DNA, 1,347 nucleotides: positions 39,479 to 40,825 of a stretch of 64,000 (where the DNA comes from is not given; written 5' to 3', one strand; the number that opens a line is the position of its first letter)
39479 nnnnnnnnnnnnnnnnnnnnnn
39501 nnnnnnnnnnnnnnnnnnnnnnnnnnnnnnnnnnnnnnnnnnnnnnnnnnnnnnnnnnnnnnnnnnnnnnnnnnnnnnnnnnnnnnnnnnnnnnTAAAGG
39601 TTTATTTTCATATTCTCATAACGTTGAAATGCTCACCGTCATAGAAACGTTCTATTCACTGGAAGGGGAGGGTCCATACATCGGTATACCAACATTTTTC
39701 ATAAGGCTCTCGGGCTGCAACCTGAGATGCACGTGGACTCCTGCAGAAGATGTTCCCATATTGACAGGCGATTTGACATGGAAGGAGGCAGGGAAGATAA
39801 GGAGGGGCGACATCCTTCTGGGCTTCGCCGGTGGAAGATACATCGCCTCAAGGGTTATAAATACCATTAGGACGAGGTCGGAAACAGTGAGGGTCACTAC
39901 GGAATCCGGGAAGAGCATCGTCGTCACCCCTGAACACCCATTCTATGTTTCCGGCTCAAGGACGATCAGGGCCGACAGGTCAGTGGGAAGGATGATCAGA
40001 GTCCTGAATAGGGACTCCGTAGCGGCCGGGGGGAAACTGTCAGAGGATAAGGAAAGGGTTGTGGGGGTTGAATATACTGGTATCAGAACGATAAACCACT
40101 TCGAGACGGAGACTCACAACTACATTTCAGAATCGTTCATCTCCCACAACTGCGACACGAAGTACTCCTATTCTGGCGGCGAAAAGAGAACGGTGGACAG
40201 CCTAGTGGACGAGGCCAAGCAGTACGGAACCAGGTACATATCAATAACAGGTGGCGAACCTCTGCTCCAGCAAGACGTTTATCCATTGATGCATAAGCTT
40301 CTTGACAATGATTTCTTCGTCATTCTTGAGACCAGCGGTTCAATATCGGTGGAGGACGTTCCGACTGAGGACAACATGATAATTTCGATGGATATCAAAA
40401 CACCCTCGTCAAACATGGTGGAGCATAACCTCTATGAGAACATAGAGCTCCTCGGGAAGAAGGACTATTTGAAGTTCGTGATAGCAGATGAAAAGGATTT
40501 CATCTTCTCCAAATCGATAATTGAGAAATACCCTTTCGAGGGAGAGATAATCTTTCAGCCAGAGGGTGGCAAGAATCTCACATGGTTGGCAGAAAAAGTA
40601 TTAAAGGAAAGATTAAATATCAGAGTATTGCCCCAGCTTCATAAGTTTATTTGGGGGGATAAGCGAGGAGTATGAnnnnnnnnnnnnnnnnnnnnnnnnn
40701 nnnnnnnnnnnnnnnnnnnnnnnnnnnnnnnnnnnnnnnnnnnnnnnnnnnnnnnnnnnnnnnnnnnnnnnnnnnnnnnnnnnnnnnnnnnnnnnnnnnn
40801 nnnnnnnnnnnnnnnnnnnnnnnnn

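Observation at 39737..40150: Mini-intein splits the radical-SAM CxxxCxxC motif of QueE and appears to begin with Thr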

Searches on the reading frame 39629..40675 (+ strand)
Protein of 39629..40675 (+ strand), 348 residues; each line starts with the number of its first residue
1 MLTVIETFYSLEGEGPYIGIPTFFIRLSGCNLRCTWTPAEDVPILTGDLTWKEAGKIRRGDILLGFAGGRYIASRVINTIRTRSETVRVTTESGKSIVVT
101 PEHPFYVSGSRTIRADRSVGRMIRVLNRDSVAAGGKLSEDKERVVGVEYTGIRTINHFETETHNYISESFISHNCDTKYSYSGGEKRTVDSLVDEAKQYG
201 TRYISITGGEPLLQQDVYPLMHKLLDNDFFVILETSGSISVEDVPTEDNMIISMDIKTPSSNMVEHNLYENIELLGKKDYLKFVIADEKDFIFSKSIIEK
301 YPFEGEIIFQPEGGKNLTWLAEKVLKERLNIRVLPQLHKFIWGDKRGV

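Call 3: search_protein_families(library=pfam, proteins=[window:39629-40672:+], max_evalue=1)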
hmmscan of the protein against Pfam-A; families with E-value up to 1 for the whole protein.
window:39629-40672:+ (348 aa): 3 families
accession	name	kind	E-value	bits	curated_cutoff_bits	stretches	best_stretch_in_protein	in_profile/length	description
PF04055.27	Radical_SAM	-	1.5e-07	32.2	29.5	1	175-241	14-91/166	Radical SAM superfamily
PF14890.11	Intein_splicing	-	0.00018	21.8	35.8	1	75-126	37-95/155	Intein splicing domain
PF13353.11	Fer4_12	-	0.0027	18.5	22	1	185-246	37-100/137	4Fe-4S single cluster domain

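Call 4: search_protein_families(library=ncbifam, proteins=[window:39629-40672:+], max_evalue=1)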
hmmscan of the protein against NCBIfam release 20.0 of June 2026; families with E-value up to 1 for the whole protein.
window:39629-40672:+ (348 aa): 41 families (the best 25 are shown)
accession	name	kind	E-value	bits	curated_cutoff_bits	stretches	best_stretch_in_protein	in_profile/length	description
TIGR04349.1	rSAM_QueE_gams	hypoth_equivalog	2e-58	197.6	300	2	173-347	34-209/210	7-carboxy-7-deazaguanine synthase QueE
TIGR03963.1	rSAM_QueE_Clost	equivalog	1.3e-40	139.4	260.1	2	174-348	35-219/219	putative 7-carboxy-7-deazaguanine synthase QueE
TIGR03365.1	Bsubt_queE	equivalog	1.9e-29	102.9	206.1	2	175-348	39-238/238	7-carboxy-7-deazaguanine synthase QueE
TIGR04322.1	rSAM_QueE_Ecoli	equivalog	6.8e-18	64.9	200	2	156-341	34-212/215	7-carboxy-7-deazaguanine synthase QueE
TIGR04508.1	queE_Cx14CxxC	equivalog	4.8e-12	46.1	240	2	185-243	61-123/208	7-carboxy-7-deazaguanine synthase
TIGR02495.1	NrdG2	equivalog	1.8e-09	37.2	131.15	2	183-263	43-128/193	anaerobic ribonucleoside-triphosphate reductase activating protein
NF038136.1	rSAM_Rv_intein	exception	6.7e-09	35.1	700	1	28-108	67-151/574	intein-containing Rv2578c family radical SAM protein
TIGR02493.1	PFLA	equivalog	9.3e-07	28.5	231.75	1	172-261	32-131/235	pyruvate formate-lyase-activating protein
TIGR01445.1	intein_Nterm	domain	4.7e-06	27.5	24.5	1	72-107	46-83/83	intein N-terminal splicing region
NF001199.0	PRK00164.2-1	equivalog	2.4e-05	23.6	231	1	187-241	45-99/308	GTP 3',8-cyclase MoaA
TIGR04251.1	SCM_rSAM_ScmF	equivalog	2.8e-05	23.7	400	1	175-244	28-97/353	SynChlorMet cassette radical SAM/SPASM protein ScmF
TIGR02668.1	moaA_archaeal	equivalog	6.8e-05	22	325.25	1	188-237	44-94/303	GTP 3',8-cyclase MoaA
TIGR02494.1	PFLE_PFLC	subfamily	7.2e-05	22.2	174.35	1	157-262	74-188/293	glycyl-radical enzyme activating protein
NF048010.1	SfplDhtActHpsHDes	equivalog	0.00014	20.8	430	1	167-260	92-194/298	(2S)-3-sulfopropanediol dehydratase activating enzyme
TIGR02666.1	moaA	equivalog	0.00015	20.8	284.05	1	189-225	48-84/336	GTP 3',8-cyclase MoaA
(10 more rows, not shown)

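Call 5: find_homologous_proteins(query=window:39629-40672:+)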
Query window:39629-40672:+ (348 aa): 6237 proteins with E <= 0.001 among 8000 candidates; the best 120 are listed.
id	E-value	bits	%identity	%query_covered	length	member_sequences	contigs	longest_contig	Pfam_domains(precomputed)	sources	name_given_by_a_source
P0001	1.1e-198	677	84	100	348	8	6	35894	PF04055.28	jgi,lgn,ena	-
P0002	2.4e-188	644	79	100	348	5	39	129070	PF04055.28,PF14890.12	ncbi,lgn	ncbi:MAG: hypothetical protein QW078_02705 [Thermoplasmatales archaeon]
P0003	8.4e-184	629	78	100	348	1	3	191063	PF04055.28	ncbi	ncbi:MAG: radical SAM protein [Thermoplasmatales archaeon]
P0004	4.0e-168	577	70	100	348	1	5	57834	PF04055.28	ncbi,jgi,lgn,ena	jgi:7-carboxy-7-deazaguanine synthase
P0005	9.0e-168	576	72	100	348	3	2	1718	PF04055.28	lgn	-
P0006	1.6e-166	572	72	100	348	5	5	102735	PF04055.28,PF14890.12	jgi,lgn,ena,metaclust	jgi:7-carboxy-7-deazaguanine synthase|metaclust:\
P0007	4.2e-164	564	70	100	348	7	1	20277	PF04055.28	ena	-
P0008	5.4e-160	550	67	100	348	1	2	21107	PF04055.28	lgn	-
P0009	1.6e-152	526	73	62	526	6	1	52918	PF04055.28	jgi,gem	-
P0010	1.7e-148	512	64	100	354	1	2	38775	PF04055.28,PF14890.12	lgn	-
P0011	6.2e-119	415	89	59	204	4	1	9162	PF04055.28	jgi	-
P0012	1.1e-115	405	85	60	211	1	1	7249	PF04055.28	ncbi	ncbi:MAG: radical SAM protein, partial [Thermoplasmatales archaeon]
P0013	1.3e-105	371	80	50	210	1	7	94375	PF04055.28,PF13353.12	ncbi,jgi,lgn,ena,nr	ncbi:MAG: radical SAM protein [Thermoplasmatales archaeon]|jgi:7-carboxy-7-deazaguanine synthase|nr:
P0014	1.3e-104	368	78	50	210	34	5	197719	PF04055.28,PF13353.12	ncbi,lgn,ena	-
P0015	1.3e-104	368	79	50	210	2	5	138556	PF04055.28,PF13353.12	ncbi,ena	-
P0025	2.1e-72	262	40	100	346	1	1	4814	PF07591.16,PF04055.28,PF14623.12,PF01079.26,PF14890.12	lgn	-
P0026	2.9e-72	262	40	100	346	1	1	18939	PF07591.16,PF04055.28,PF01079.26,PF14890.12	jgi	jgi:7-carboxy-7-deazaguanine synthase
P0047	1.6e-67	246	38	98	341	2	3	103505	PF07591.16,PF04055.28,PF01079.26,PF14890.12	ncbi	-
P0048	2.5e-67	246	38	99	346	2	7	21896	PF07591.16,PF04055.28,PF01079.26,PF14890.12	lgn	-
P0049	2.5e-67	246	39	100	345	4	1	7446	PF07591.16,PF04055.28,PF01079.26,PF14890.12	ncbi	-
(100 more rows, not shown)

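Call 22: search_protein_families(library=pfam, proteins=[P0009], max_evalue=0.001)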
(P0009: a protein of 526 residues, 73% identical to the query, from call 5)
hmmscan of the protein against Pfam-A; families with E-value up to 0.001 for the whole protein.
P0009 (526 aa): 2 families
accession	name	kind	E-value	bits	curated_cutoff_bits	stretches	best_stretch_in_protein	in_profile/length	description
PF04055.27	Radical_SAM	-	1.8e-07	31.9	29.5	1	353-418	14-89/166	Radical SAM superfamily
PF14890.11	Intein_splicing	-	0.00023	21.4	35.8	0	64-352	26-155/155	Intein splicing domain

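Call 23: find_encoding_contigs(protein=window:39629-40675:+, flank=3000, max_places=3)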
Protein window:39629-40675:+ (348 aa): no gene with exactly this product is on record in the collection.

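Call 24: find_encoding_contigs(protein=P0001, flank=3000, max_places=2)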
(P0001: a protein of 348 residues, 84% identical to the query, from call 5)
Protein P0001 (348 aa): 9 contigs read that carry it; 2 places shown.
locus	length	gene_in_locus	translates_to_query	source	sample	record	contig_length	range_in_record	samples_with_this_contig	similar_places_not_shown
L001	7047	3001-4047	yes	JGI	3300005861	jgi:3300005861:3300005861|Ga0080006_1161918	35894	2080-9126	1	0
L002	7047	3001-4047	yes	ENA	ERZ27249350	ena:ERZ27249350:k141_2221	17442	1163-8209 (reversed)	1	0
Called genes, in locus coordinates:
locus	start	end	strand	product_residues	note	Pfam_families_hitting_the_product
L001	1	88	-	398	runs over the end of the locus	PF01458:SUFBD_core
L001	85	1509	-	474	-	PF19295:SufBD_N, PF01458:SUFBD_core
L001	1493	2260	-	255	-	PF02463:SMC_N, PF00005:ABC_tran, PF13304:AAA_21 (faint)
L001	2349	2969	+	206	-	PF01022:HTH_5 (weak)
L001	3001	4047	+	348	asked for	PF04055:Radical_SAM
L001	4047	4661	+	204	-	PF01871:AMMECR1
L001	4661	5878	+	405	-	PF01979:Amidohydro_1, PF12890:DHOase (weak)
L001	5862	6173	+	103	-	-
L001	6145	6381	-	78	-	-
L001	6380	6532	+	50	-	-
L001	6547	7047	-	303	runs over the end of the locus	PF01795:Methyltransf_5 (faint), PF01555:N6_N4_Mtase, PF01170:UPF0020, PF03602:Cons_hypoth95 (weak), PF13847:Methyltransf_31 (weak)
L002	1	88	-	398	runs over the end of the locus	PF01458:SUFBD_core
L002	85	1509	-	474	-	PF19295:SufBD_N, PF01458:SUFBD_core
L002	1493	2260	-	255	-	PF02463:SMC_N, PF00005:ABC_tran, PF13304:AAA_21 (faint)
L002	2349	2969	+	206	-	PF01022:HTH_5 (weak)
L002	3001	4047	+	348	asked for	PF04055:Radical_SAM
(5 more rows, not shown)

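Call 25: find_encoding_contigs(protein=P0002, flank=3000, max_places=2)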
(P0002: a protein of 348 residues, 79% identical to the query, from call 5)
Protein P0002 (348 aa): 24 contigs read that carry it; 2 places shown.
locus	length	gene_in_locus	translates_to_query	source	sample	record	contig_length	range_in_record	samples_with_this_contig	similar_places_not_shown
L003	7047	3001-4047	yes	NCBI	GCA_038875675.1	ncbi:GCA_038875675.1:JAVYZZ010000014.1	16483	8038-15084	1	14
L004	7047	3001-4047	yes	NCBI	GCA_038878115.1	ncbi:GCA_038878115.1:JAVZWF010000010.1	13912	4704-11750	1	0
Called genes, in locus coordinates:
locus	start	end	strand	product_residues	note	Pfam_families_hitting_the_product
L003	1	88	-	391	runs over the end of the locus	PF01458:SUFBD_core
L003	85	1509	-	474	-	PF19295:SufBD_N, PF01458:SUFBD_core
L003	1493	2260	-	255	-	PF02463:SMC_N, PF00005:ABC_tran, PF00004:AAA (faint), PF13304:AAA_21 (faint)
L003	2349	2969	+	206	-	PF01022:HTH_5 (weak)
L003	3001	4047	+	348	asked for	PF14890:Intein_splicing (faint), PF04055:Radical_SAM (weak)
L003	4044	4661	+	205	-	PF01871:AMMECR1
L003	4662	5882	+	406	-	PF01979:Amidohydro_1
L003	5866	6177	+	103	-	-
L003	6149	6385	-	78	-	-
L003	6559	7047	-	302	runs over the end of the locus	PF01555:N6_N4_Mtase (weak), PF01170:UPF0020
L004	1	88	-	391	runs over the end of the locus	PF01458:SUFBD_core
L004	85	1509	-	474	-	PF19295:SufBD_N, PF01458:SUFBD_core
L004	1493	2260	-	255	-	PF02463:SMC_N, PF00005:ABC_tran, PF00004:AAA (faint), PF13304:AAA_21 (faint)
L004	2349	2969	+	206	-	PF01022:HTH_5 (weak)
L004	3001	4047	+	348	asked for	PF14890:Intein_splicing (faint), PF04055:Radical_SAM (weak)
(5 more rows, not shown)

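Call 26: find_encoding_contigs(protein=P0003, flank=3000, max_places=1)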
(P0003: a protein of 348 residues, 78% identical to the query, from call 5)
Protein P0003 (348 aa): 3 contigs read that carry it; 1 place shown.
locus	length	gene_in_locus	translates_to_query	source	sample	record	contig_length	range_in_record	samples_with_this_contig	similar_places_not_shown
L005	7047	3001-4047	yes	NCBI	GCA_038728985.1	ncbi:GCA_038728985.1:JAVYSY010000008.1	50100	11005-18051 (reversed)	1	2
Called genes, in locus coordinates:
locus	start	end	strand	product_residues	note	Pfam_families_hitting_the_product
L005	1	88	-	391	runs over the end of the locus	PF01458:SUFBD_core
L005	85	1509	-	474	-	PF19295:SufBD_N, PF01458:SUFBD_core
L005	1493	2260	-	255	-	PF02463:SMC_N, PF00005:ABC_tran, PF13304:AAA_21 (faint)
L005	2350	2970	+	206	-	PF01022:HTH_5 (weak)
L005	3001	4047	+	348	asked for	PF04055:Radical_SAM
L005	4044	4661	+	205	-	PF01871:AMMECR1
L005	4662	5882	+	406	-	PF01979:Amidohydro_1, PF12890:DHOase (weak)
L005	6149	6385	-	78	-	-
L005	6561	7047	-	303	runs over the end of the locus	PF01555:N6_N4_Mtase (weak), PF01170:UPF0020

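Call 27: find_encoding_contigs(protein=P0004, flank=3000, max_places=1)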
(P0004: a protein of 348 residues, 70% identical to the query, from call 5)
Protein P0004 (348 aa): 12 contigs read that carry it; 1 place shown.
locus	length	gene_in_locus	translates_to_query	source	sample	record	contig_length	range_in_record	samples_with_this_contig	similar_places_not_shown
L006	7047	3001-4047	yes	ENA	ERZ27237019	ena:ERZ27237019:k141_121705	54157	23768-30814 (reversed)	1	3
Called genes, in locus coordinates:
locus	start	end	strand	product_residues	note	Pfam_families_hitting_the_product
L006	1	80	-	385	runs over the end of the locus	PF01458:SUFBD_core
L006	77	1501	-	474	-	PF19295:SufBD_N, PF01458:SUFBD_core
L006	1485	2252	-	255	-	PF02463:SMC_N, PF00005:ABC_tran, PF13304:AAA_21 (faint)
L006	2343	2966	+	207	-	PF01022:HTH_5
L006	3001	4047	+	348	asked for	PF04055:Radical_SAM (weak)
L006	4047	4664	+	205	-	PF01871:AMMECR1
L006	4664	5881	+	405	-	PF01979:Amidohydro_1, PF07969:Amidohydro_3 (faint)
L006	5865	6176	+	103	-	-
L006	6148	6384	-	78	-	-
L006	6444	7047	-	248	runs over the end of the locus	PF05175:MTS, PF01209:Ubie_methyltran (weak), PF13489:Methyltransf_23, PF02353:CMAS (faint), PF13847:Methyltransf_31, PF08241:Methyltransf_11, PF08242:Methyltransf_12, PF13649:Methyltransf_25, +1 more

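Call 28: find_encoding_contigs(protein=P0006, flank=3000, max_places=1)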
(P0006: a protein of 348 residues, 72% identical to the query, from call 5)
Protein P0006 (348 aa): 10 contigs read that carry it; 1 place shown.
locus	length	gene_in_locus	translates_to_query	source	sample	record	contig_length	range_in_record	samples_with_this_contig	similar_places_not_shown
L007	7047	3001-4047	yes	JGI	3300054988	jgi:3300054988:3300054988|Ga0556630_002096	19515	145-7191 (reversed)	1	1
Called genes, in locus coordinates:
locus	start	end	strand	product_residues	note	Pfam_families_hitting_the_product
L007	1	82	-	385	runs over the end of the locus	PF01458:SUFBD_core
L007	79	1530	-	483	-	PF19295:SufBD_N, PF01458:SUFBD_core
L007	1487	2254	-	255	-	PF02463:SMC_N, PF00005:ABC_tran, PF13304:AAA_21 (faint)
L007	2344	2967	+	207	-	PF01022:HTH_5, PF13412:HTH_24 (weak)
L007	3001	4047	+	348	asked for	PF14890:Intein_splicing (faint), PF04055:Radical_SAM (weak)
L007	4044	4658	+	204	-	PF01871:AMMECR1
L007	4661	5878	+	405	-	PF01979:Amidohydro_1 (weak)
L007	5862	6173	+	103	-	-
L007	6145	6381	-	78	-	-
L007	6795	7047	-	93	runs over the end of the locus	-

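Call 29: find_encoding_contigs(protein=P0009, flank=3000, max_places=1)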
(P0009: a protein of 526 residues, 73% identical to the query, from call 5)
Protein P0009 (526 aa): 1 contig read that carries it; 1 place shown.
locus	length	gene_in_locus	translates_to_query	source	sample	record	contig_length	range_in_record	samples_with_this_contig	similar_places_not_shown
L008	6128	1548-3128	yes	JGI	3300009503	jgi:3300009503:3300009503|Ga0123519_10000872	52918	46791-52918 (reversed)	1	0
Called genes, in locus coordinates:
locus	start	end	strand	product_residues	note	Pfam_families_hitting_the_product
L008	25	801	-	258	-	PF02463:SMC_N (weak), PF00005:ABC_tran, PF13304:AAA_21 (faint)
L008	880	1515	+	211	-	PF01022:HTH_5, PF08279:HTH_11 (faint), PF12840:HTH_20 (weak), PF13412:HTH_24 (weak), PF21476:PF0610-like_N (faint)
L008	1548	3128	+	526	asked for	PF04055:Radical_SAM (weak)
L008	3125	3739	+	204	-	PF01871:AMMECR1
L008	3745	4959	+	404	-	PF01979:Amidohydro_1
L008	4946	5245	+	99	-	-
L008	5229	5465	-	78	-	-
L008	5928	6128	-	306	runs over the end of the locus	PF01555:N6_N4_Mtase (faint), PF01170:UPF0020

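Call 30: find_encoding_contigs(protein=P0010, flank=3000, max_places=1)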
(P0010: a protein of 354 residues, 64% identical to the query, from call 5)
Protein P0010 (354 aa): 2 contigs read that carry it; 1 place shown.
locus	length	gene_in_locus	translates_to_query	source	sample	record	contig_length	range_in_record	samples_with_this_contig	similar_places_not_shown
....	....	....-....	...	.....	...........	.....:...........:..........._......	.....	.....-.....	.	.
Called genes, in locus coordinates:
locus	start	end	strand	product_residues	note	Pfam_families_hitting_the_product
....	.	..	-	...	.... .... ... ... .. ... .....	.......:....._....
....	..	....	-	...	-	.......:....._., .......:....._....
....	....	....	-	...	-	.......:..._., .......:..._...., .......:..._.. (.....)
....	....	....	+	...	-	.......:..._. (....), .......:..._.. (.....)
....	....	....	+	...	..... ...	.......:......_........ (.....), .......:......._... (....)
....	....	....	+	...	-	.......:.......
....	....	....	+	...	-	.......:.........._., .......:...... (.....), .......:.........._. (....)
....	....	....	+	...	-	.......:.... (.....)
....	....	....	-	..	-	-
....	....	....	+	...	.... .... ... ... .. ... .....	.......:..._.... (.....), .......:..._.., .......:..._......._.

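Call 31: find_encoding_contigs(protein=P0013, flank=3000, max_places=1)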
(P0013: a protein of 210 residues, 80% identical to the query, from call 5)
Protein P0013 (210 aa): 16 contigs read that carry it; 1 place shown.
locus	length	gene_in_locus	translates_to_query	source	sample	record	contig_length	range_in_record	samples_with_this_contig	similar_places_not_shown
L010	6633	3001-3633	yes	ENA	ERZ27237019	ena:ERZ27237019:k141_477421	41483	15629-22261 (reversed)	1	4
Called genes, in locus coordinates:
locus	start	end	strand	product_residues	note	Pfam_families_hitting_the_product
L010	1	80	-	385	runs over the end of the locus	PF01458:SUFBD_core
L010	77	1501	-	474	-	PF19295:SufBD_N, PF01458:SUFBD_core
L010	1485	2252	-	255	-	PF02463:SMC_N, PF00005:ABC_tran, PF13304:AAA_21 (faint)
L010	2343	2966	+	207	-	PF01022:HTH_5, PF13601:HTH_34 (faint)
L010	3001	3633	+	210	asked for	PF13353:Fer4_12 (weak), PF04055:Radical_SAM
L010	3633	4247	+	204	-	PF01871:AMMECR1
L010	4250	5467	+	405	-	PF01979:Amidohydro_1, PF12890:DHOase (weak)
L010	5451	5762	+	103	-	PF04032:Rpr2 (faint)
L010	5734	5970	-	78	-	-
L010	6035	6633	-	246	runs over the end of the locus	PF05175:MTS, PF01209:Ubie_methyltran (weak), PF02353:CMAS (faint), PF13489:Methyltransf_23, PF13847:Methyltransf_31, PF08241:Methyltransf_11, PF08242:Methyltransf_12, PF13649:Methyltransf_25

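Call 32: find_encoding_contigs(protein=P0047, flank=3000, max_places=1)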
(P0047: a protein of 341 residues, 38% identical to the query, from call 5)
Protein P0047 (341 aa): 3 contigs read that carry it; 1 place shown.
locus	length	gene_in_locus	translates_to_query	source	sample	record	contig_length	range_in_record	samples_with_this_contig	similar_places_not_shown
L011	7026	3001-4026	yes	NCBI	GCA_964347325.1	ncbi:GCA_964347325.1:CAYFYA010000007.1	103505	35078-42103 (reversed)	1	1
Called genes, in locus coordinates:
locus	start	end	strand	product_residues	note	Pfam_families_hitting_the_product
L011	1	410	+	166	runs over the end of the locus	PF00252:Ribosomal_L16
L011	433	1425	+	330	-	PF01866:Diphthamide_syn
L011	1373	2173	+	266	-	PF00733:Asn_synthase, PF06508:QueC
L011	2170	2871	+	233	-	-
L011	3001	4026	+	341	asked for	PF01079:Hint, PF07591:PT-HINT (weak), PF14890:Intein_splicing (faint), PF04055:Radical_SAM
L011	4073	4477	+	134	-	PF01951:Archease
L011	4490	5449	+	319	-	PF22700:MVD-like_N, PF00288:GHMP_kinases_N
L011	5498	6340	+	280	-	-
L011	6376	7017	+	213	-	PF00406:ADK, PF13207:AAA_17, PF13238:AAA_18 (weak), PF05191:ADK_lid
